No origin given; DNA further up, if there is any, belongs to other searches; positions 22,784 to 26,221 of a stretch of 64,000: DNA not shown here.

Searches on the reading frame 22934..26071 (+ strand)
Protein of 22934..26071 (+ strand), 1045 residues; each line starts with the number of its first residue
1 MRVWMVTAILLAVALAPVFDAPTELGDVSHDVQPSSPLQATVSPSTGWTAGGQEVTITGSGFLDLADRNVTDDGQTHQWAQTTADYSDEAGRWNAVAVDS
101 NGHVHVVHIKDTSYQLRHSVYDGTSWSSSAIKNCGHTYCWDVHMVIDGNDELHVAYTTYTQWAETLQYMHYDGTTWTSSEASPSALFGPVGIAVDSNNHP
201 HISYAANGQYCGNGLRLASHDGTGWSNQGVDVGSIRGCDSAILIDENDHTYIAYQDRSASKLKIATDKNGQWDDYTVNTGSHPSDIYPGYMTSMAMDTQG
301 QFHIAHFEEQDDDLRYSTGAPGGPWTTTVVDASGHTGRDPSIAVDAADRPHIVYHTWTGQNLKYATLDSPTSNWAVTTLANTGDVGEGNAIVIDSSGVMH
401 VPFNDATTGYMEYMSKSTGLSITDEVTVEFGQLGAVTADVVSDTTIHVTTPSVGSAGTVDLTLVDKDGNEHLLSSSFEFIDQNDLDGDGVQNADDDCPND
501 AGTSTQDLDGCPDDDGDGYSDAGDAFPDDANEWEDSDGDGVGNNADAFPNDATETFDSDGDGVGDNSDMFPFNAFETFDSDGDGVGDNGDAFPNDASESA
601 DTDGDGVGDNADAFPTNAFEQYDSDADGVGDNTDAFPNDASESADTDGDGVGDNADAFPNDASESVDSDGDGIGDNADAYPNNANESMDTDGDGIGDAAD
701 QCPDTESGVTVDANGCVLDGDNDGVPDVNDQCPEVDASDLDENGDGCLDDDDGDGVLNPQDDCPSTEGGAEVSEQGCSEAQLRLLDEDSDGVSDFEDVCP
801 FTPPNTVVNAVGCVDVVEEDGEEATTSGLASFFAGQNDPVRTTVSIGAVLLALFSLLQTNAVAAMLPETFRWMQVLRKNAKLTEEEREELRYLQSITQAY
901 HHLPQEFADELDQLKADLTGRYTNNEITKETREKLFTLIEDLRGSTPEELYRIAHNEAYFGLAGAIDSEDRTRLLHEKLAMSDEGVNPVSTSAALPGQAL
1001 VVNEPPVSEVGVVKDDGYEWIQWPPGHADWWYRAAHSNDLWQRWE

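Call 29: search_protein_families(library=pfam, proteins=[window:22934-26071:+], max_evalue=0.00001)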
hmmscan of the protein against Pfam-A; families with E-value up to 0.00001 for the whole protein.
window:22934-26071:+ (1045 aa): 2 families
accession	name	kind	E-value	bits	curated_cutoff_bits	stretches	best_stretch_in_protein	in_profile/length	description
PF02412.23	TSP_3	-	1.1e-16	60.6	25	0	579-618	2-32/36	Thrombospondin type 3 repeat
PF01833.30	TIG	-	4.2e-08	33.5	20.9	0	41-68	5-27/84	IPT/TIG domain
